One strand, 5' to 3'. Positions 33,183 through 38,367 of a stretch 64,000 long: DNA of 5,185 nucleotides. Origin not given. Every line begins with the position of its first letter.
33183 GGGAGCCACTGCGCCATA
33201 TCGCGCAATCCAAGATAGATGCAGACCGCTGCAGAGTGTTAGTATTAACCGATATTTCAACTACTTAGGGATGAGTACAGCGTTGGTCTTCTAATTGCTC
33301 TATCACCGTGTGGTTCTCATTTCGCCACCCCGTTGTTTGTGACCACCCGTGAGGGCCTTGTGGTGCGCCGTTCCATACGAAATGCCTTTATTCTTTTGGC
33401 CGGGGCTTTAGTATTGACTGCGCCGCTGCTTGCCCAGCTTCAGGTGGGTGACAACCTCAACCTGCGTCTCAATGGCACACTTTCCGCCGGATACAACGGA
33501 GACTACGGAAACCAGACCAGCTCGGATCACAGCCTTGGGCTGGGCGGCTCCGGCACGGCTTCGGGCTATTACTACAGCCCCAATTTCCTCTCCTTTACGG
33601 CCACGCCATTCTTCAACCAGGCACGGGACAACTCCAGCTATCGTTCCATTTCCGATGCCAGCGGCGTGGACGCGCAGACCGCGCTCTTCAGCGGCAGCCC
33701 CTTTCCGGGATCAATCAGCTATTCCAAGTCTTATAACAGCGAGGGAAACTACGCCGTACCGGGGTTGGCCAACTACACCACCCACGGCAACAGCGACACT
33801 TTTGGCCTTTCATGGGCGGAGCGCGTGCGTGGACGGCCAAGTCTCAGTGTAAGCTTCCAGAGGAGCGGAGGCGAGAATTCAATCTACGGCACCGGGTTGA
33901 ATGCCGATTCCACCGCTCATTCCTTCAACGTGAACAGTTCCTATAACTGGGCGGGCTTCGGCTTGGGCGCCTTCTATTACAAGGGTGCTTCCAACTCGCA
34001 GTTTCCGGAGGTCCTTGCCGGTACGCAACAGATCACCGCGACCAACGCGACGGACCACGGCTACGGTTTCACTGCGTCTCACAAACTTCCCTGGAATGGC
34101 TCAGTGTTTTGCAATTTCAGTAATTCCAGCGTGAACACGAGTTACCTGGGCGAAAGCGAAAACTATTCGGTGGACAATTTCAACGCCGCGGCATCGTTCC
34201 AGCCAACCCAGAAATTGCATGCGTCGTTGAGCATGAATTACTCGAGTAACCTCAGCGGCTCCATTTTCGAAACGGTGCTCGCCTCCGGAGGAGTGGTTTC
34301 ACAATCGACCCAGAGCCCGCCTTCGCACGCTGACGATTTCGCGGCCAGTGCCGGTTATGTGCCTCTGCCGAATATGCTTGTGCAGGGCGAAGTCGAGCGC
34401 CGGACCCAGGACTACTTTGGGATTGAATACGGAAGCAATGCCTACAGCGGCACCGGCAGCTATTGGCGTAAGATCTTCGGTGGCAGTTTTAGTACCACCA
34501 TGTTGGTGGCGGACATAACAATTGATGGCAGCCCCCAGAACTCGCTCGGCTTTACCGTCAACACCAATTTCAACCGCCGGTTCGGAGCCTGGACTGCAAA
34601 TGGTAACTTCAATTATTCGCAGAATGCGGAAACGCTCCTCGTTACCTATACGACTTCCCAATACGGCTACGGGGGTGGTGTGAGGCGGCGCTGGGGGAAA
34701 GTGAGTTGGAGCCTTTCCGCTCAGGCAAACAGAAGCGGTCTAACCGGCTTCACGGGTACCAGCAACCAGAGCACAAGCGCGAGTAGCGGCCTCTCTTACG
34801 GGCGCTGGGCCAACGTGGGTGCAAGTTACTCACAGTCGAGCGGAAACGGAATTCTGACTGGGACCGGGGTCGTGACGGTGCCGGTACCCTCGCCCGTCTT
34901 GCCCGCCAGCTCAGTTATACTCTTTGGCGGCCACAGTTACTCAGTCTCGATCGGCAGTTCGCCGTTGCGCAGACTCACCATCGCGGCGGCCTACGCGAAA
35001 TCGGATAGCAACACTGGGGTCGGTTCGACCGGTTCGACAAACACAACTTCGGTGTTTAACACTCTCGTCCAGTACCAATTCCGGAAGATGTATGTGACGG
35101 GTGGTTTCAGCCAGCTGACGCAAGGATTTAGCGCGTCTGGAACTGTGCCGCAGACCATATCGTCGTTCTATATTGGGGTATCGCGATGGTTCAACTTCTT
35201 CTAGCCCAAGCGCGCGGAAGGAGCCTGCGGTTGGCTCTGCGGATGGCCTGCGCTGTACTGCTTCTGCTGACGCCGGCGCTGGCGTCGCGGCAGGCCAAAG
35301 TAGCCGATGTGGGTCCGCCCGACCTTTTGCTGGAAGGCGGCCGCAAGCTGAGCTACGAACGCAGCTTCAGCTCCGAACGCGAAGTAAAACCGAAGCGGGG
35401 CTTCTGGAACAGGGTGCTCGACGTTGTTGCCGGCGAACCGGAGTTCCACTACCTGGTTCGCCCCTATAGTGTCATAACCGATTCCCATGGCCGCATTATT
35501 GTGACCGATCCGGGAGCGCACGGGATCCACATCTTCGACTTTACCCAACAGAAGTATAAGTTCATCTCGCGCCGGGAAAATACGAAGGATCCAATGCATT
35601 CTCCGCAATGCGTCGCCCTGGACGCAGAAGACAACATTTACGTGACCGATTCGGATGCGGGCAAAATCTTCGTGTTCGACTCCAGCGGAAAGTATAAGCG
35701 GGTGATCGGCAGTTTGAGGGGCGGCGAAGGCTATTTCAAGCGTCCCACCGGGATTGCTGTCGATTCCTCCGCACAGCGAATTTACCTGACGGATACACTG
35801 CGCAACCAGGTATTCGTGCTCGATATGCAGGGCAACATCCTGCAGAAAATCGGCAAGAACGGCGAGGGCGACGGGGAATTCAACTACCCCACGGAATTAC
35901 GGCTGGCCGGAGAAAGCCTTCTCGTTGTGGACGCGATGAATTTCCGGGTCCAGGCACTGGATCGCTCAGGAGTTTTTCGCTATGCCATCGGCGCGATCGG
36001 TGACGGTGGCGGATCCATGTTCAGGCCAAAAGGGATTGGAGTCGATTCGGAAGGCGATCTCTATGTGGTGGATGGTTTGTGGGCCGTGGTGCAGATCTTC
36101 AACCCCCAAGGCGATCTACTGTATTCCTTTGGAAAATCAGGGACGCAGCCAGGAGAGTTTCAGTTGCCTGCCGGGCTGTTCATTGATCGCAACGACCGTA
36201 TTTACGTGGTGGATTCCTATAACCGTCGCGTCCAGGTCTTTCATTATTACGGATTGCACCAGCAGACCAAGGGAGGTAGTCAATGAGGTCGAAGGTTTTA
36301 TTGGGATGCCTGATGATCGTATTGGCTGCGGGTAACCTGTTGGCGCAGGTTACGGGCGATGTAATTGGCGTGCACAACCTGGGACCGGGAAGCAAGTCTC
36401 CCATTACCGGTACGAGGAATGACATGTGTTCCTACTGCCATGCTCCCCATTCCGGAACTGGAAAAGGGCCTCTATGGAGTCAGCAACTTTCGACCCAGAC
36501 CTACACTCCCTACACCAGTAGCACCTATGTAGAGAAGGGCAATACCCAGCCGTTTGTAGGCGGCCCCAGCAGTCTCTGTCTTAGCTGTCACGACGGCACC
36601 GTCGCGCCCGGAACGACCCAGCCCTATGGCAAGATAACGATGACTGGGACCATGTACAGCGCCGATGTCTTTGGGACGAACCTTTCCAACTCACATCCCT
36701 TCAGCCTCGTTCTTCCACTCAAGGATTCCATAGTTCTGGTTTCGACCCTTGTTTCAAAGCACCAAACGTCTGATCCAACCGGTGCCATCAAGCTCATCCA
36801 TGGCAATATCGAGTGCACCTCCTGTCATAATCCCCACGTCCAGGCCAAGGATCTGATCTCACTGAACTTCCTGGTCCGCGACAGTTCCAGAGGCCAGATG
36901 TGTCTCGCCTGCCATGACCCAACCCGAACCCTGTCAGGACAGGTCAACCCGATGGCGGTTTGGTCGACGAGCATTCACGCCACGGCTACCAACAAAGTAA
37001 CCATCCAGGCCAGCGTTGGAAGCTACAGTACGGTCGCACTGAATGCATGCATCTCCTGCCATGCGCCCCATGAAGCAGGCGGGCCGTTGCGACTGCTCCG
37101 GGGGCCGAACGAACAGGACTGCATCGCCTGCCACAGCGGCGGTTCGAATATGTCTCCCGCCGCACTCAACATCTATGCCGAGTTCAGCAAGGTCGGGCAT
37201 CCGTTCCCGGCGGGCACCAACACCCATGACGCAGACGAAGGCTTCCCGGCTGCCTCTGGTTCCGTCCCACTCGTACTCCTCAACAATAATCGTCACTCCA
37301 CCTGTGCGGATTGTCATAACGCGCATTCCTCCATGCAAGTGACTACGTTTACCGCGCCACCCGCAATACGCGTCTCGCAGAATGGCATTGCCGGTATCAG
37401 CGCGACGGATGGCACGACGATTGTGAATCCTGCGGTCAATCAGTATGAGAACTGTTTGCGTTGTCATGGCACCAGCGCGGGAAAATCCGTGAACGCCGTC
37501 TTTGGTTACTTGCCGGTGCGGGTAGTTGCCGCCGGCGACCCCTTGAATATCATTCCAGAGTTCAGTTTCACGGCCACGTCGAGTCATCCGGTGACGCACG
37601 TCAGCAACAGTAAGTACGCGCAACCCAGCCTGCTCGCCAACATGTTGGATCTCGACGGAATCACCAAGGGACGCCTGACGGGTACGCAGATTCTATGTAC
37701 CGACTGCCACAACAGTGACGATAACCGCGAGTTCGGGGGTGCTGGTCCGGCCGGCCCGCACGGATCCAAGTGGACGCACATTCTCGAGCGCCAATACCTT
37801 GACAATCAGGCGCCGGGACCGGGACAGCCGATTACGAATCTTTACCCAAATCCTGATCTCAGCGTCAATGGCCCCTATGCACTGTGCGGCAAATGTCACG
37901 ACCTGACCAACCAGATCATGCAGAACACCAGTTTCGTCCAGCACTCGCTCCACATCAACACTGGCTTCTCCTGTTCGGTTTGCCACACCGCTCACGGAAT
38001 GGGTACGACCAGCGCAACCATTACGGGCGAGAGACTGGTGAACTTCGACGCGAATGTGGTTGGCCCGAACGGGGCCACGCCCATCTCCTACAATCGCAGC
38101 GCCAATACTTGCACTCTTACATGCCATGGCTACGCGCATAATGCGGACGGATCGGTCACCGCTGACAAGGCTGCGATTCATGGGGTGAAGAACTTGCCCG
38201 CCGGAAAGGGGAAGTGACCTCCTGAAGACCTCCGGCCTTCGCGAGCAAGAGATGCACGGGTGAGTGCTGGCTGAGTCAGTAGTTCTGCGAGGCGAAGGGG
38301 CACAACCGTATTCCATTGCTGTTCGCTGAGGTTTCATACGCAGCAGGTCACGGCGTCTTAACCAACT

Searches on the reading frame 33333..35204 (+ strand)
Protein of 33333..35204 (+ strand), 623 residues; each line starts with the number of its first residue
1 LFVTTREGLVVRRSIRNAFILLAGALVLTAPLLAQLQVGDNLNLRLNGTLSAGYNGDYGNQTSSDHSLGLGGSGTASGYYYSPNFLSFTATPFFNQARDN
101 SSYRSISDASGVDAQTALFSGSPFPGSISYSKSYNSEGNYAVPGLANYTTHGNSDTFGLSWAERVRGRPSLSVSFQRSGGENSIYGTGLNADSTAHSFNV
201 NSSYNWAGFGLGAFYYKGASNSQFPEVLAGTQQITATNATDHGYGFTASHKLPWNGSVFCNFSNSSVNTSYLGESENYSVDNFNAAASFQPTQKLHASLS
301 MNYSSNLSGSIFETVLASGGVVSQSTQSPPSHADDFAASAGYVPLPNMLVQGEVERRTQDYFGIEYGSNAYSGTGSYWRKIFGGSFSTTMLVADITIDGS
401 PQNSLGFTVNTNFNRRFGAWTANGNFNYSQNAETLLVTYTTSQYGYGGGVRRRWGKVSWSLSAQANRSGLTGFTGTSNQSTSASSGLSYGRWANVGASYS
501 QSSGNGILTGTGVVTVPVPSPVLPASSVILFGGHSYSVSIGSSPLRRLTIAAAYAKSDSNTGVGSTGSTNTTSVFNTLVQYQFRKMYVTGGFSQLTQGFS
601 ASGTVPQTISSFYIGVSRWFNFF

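Call 6: search_protein_families(library=pfam, proteins=[window:33333-35204:+], max_evalue=0.01)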
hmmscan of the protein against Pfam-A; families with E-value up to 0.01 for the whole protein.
window:33333-35204:+ (623 aa): 0 families

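Call 7: search_protein_families(library=ncbifam, proteins=[window:33333-35204:+], max_evalue=0.01)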
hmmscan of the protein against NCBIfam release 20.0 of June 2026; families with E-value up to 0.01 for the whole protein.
window:33333-35204:+ (623 aa): 0 families

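Call 69: find_homologous_proteins(query=window:33333-35204:+, max_evalue=0.001)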
Query window:33333-35204:+ (623 aa): 809 proteins with E <= 0.001 among 8000 candidates; the best 120 are listed.
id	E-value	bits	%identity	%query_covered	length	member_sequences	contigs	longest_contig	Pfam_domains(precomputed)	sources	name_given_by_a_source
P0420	0.0e+0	1352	100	100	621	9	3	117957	-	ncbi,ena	-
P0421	0.0e+0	1120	83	100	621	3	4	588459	-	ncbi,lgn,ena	-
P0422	2.1e-246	837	62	98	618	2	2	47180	-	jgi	jgi:hypothetical protein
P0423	6.1e-245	833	62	98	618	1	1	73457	-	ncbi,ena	-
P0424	6.3e-245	833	63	98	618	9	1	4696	-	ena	-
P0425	2.5e-241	821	62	98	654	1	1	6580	-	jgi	jgi:hypothetical protein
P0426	9.6e-235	799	60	98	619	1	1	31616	-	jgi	jgi:hypothetical protein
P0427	1.2e-227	776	61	97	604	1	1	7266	-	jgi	jgi:hypothetical protein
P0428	8.0e-223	760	58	98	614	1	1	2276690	-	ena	-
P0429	3.5e-215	734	56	98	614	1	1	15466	-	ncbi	-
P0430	1.0e-211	723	55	98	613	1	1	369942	-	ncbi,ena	-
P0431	1.2e-207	709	74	70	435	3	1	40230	-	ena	-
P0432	2.0e-205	702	54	98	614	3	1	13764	-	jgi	jgi:hypothetical protein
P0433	2.5e-202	692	53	97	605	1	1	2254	-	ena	-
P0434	2.3e-201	689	56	94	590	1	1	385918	-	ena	-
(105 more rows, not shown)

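Call 75: predict_structure(alignment_id=A4)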
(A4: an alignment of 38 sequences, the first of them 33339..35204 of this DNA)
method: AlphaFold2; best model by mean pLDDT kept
length: 621 residues; sequences in the alignment: 38
mean_pLDDT: 68.3   pTM: 0.53
mean pLDDT of the five models: 68.3, 67.2, 66.9, 62.4, 59.0
residues with pLDDT >= 90: 90; 70-90: 229; 50-70: 168; < 50: 134
segments of 3 or more residues with pLDDT < 50: 1-37, 95-105, 137-145, 227-230, 306-325, 432-438, 469-474, 503-529, 560-565, 619-621
pLDDT, mean of each block of 10 residues (from residue 1): 38 43 38 40 64 58 57 71 77 49 55 82 88 55 50 88 85 87 67 91 87 90 55 76 89 87 78 72 89 90 55 31 53 90 90 82 80 90 89 75 82 86 79 50 84 84 64 56 76 70 41 33 33 61 61 62 53 72 70 64 65 59 40
secondary structure, 60 per line:
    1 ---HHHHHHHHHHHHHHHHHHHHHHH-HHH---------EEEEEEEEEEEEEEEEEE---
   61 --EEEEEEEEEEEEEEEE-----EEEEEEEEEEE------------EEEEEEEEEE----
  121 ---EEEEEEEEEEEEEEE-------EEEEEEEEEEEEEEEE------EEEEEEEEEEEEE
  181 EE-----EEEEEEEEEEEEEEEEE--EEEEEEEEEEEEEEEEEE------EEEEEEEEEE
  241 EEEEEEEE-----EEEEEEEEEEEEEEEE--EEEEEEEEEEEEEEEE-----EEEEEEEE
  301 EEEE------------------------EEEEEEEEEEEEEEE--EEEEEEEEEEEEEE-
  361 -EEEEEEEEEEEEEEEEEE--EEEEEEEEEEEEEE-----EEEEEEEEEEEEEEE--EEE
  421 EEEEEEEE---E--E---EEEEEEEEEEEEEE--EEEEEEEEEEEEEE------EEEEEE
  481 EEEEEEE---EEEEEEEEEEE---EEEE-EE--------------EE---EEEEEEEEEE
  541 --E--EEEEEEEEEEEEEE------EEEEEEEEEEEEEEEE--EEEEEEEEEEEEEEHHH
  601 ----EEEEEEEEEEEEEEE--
elements in order: H4-26 E40-57 E63-78 E84-94 E107-116 E124-138 E146-161 E168-182 E188-204 E207-224 E231-248 E254-269 E272-287 E293-304 E329-343 E346-359 E362-379 E382-395 E401-415 E418-428 E439-452 E455-468 E475-487 E491-501 E505-508 E531-540 E546-559 E566-581 E584-597 E605-619

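Call 78: fold_search(model_id=the predicted structure, library=pdb)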
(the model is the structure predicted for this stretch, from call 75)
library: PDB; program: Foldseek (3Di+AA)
matches with E <= 10: 839; with E <= 0.001: 289
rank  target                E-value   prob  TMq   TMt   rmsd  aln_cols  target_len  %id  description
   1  6r2q_B                4.2e-11  1.00  0.48  0.46  12.9       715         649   10  Structure of the Mtr complex (released 2020-04-22)
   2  9gbc_A                2.8e-09  1.00  0.33  0.31  16.1       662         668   11  Bacteroides thetaiotaomicron siderophore transporter XusA in complex with surface-exposed lipoprotein XusB (released 2025-08-06)
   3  8p98_A                5.9e-09  1.00  0.33  0.33  16.1       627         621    9  BtuB3G3 bound to cyanocobalamin with ordered EL8 (released 2023-08-16)
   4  1nqg                  7.6e-09  1.00  0.36  0.38  12.3       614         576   10  OUTER MEMBRANE COBALAMIN TRANSPORTER (BTUB) FROM E. COLI, WITH BOUND CALCIUM (released 2003-04-29)
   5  7zgx_A                1.0e-08  1.00  0.37  0.27  20.2      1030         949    8  S-layer Deinoxanthin Binding Complex, C1 symmetry (released 2022-07-13)
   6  6i2j                  1.3e-08  1.00  0.38  0.35  13.9       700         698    8  Crystal structure of the ferric enterobactin receptor mutant (Q482A) from Pseudomonas aeruginosa (PfeA) in complex with  (released 2019-01-16)
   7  5mzs                  1.3e-08  1.00  0.37  0.34  14.5       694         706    8  Crystal structure of the ferric enterobactin receptor (PfeA) mutant (R480A_Q482A) from Pseudomonas aeruginosa (released 2018-02-14)
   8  5out                  1.4e-08  1.00  0.37  0.34  13.3       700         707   10  CRYSTAL STRUCTURE OF THE FERRIC ENTEROBACTIN RECEPTOR (PFEA) MUTANT (G324V) FROM PSEUDOMONAS AERUGINOSA (released 2018-09-05)
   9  3rgn                  1.5e-08  1.00  0.37  0.41  10.5       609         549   10  Crystal structure of spin-labeled BtuB W371R1 (released 2011-10-26)
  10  1fep                  1.7e-08  1.00  0.38  0.35  12.1       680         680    8  FERRIC ENTEROBACTIN RECEPTOR (released 1999-01-13)
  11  6z9n_B                2.2e-08  1.00  0.33  0.31  16.2       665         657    9  Copper transporter OprC (released 2021-06-30)
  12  6q5e                  2.3e-08  1.00  0.37  0.34  13.1       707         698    8  Crystal structure of the ferric enterobactin receptor from Pseudomonas aeruginosa (PfeA) in complex with enterobactin (released 2019-01-16)
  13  6fok_B                2.8e-08  1.00  0.33  0.32  15.7       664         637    9  Copper transporter OprC (released 2019-03-13)
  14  9nn6_A                3.0e-08  1.00  0.36  0.35  15.6       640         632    8  E. coli Cir in Complex with the RBD of Microcin V (released 2025-09-24)
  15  4aip_B                3.0e-08  1.00  0.36  0.34  13.2       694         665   10  The FrpB iron transporter from Neisseria meningitidis (F3-3 variant) (released 2013-01-23)
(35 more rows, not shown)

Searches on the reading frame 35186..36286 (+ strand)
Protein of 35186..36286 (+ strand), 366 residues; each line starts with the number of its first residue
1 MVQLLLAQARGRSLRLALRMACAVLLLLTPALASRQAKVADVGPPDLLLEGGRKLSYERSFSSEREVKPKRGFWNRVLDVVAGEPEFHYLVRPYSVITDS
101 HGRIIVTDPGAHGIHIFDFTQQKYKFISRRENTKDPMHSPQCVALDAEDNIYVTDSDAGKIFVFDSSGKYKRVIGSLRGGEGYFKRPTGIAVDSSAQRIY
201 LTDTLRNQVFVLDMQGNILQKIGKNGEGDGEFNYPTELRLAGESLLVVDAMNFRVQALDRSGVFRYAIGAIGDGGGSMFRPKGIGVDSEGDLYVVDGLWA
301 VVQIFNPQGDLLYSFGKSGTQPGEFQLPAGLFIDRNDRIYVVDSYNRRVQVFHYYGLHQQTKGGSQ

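Call 6: search_protein_families(library=pfam, proteins=[window:35186-36286:+], max_evalue=0.01)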
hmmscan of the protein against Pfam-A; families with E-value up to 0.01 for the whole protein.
window:35186-36286:+ (366 aa): 7 families
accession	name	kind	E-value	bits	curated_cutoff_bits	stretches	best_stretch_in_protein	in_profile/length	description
PF17170.10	DUF5128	-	7.3e-26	91.5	22.9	3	147-203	52-108/321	6-bladed beta-propeller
PF01436.27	NHL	-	3.1e-25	87.4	20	3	325-352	1-28/28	NHL repeat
PF01731.26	Arylesterase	-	4.4e-08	33.7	21.3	1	184-215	53-84/86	Arylesterase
PF08450.18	SGL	-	4.6e-08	33.4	26.3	0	103-174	147-220/246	SMP-30/Gluconolactonase/LRE-like region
PF06739.17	SBBP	-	4.3e-07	30.2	20.5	0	271-295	6-29/38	Beta-propeller repeat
PF25021.1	TEN_NHL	-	2.2e-05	24.1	27.1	0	277-298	140-161/357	Teneurin NHL domain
PF15869.11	TolB_like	-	0.00018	21.4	29.2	0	217-258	51-92/296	TolB-like 6-blade propeller-like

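Call 7: search_protein_families(library=ncbifam, proteins=[window:35186-36286:+], max_evalue=0.01)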
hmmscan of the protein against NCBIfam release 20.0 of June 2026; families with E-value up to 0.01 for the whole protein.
window:35186-36286:+ (366 aa): 5 families
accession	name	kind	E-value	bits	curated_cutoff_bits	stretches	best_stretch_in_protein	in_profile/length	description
NF035926.1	scyF_NHL_VPEP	equivalog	1.4e-45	156.1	350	2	134-265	148-280/376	scytonemin biosynthesis PEP-CTERM protein ScyF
NF047780.1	LIC12708_fam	subfamily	1.6e-09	37.1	150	2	301-355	157-211/391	LIC_12708 family protein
NF033206.1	ScyE_fam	subfamily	6.3e-05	22.7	80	0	282-343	256-319/333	ScyD/ScyE family protein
NF052280.1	7_blade_YncE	equivalog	7.7e-05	21.6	400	1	131-218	121-203/338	7-bladed beta-propeller protein YncE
TIGR03866.1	PQQ_ABC_repeats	subfamily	0.0024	17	287.3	0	143-219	46-118/310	PQQ-dependent catabolism-associated beta-propeller protein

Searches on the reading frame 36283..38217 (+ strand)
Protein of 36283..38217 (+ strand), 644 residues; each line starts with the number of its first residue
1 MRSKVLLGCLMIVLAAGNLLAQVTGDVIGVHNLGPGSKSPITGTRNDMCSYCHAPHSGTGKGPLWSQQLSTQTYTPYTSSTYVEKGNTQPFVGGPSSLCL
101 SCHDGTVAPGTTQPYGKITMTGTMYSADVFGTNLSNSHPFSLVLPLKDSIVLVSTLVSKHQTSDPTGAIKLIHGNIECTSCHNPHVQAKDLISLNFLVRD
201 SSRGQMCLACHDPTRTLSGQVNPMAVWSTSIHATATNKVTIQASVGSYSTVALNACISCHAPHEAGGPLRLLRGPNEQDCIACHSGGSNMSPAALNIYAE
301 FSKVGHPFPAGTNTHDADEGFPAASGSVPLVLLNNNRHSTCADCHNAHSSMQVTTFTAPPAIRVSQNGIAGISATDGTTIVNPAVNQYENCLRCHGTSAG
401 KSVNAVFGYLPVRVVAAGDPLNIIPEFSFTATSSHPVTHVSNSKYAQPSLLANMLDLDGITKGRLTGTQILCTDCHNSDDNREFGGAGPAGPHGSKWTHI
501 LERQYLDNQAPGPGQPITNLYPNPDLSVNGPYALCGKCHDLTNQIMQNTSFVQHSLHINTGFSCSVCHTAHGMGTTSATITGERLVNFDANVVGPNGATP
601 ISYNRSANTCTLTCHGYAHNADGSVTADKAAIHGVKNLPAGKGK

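Call 6: search_protein_families(library=pfam, proteins=[window:36283-38217:+], max_evalue=0.01)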
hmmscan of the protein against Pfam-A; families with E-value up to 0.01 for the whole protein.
window:36283-38217:+ (644 aa): 6 families
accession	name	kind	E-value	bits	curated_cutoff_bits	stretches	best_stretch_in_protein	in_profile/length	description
PF09699.15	Paired_CXXCH_1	-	5.8e-19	68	20.6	2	177-215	8-40/41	Doubled CXXCH motif (Paired_CXXCH_1)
PF14522.11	Cytochrome_C7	-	4.2e-17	62.2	24.8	1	174-260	12-66/67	Cytochrome c7 and related cytochrome c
PF22113.1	Mtrc-MtrF_II-IV_dom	-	3.8e-15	56.3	30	2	250-401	3-133/176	Outer membrane cytochrome MtrC/MtrF-like, domains II/IV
PF14537.11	Cytochrom_c3_2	-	6.9e-09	36.5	25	1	534-573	28-69/79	Cytochrome c3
PF02085.21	Cytochrom_CIII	-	2.1e-05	25.3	22.9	0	532-572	46-86/101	Class III cytochrome C family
PF22678.1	Cytochrom_c_NrfB-like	-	0.0033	18.3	27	0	528-580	29-77/89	Cytochrome c-type protein NrfB-like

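Call 7: search_protein_families(library=ncbifam, proteins=[window:36283-38217:+], max_evalue=0.01)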
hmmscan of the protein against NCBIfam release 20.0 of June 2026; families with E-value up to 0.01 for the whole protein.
window:36283-38217:+ (644 aa): 8 families
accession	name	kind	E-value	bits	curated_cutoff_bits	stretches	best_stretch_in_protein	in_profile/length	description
TIGR01905.1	paired_CXXCH_1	subfamily_domain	3.3e-13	49.3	25.2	1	252-286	5-38/41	doubled CXXCH domain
TIGR03508.1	decahem_SO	subfamily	3.4e-13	49.7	192.2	1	170-214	138-177/258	DmsE family decaheme c-type cytochrome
NF041028.1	decahem_GSU2203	exception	2.7e-07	30.1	325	1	531-575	100-139/317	GSU2203 family decaheme c-type cytochrome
TIGR03153.1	cytochr_NrfH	equivalog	7e-06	26.2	134.2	0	178-285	28-134/138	cytochrome c nitrite reductase small subunit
NF040968.1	FeS_ExtO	equivalog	4.1e-05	22.6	200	1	158-286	20-139/416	selenite/tellurite reduction operon b-type cytochrome iron-sulfur cluster-binding subunit ExtO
NF040967.1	cytc_ExtN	equivalog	4.2e-05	22.6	200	1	158-286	20-139/415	selenite/tellurite reduction operon c-type cytochrome ExtN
TIGR04257.1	nanowire_3heme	domain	0.00032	20.8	40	1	175-216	23-63/75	c(7)-type cytochrome triheme domain-containing protein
NF008659.0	PRK11659.1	equivalog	0.0031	17.2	184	0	466-581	72-155/188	cytochrome c nitrite reductase pentaheme subunit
